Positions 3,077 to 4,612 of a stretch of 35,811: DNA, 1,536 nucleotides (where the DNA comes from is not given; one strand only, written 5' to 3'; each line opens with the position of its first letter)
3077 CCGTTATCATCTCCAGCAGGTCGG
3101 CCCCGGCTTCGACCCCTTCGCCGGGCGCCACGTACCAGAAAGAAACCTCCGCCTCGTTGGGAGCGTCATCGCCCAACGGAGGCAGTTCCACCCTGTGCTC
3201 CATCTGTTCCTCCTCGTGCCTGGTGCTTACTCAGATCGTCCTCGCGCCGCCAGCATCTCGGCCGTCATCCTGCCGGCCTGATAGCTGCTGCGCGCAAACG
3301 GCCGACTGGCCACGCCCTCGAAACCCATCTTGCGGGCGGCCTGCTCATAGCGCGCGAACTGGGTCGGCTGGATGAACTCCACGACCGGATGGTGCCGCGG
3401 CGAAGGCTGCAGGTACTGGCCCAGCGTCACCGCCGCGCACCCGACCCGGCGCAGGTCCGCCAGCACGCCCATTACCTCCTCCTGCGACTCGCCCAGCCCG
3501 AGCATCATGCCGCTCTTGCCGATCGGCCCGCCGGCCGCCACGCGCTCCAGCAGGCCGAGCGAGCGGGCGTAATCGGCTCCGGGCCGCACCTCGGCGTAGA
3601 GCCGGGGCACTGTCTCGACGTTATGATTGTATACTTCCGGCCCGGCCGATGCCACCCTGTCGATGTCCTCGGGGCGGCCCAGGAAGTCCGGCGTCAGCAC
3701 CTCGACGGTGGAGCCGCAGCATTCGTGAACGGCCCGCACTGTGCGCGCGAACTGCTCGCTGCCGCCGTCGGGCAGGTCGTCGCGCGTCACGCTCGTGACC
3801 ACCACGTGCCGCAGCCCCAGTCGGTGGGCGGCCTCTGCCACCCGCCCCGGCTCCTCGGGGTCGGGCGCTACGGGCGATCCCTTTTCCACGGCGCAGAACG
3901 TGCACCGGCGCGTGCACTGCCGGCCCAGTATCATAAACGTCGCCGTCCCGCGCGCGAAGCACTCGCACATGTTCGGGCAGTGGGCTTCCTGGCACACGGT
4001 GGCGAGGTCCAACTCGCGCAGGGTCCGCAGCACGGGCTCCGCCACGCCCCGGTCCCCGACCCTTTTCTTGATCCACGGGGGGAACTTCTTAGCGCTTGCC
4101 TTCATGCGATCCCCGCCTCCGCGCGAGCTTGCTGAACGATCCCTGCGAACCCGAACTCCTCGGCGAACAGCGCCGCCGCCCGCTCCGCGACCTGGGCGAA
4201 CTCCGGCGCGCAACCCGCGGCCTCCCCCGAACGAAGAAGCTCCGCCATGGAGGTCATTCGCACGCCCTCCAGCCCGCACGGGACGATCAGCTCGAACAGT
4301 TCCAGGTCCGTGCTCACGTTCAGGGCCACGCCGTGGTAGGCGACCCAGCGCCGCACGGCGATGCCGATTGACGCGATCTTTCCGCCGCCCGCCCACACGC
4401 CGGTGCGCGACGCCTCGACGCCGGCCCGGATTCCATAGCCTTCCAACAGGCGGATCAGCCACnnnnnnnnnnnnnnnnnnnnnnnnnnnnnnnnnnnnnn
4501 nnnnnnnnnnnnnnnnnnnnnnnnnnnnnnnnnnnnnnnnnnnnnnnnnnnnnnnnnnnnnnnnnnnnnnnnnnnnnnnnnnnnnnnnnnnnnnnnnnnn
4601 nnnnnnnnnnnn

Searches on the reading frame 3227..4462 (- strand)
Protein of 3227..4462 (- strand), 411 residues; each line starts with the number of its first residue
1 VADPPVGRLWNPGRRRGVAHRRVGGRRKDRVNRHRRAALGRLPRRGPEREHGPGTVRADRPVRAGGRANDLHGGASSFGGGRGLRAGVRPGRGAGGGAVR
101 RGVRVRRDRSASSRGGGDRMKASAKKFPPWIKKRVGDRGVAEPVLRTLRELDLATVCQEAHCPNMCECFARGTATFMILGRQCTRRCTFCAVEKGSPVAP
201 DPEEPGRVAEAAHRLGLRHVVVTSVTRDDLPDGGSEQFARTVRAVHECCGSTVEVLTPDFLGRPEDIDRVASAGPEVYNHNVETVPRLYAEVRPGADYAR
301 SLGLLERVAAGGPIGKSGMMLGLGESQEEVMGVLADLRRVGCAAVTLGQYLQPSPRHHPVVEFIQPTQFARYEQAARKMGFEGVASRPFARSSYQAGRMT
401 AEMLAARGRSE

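Call 82: search_protein_families(library=pfam, proteins=[window:3227-4462:-], max_evalue=0.001)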
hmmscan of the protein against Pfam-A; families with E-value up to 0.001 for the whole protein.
window:3227-4462:- (411 aa): 2 families
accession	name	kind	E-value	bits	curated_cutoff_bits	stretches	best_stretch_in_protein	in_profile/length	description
PF04055.27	Radical_SAM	-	5.5e-23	82.4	29.5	1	177-335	1-164/166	Radical SAM superfamily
PF16881.10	LIAS_N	-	5.6e-05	24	27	1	117-162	51-96/96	N-terminal domain of lipoyl synthase of Radical_SAM family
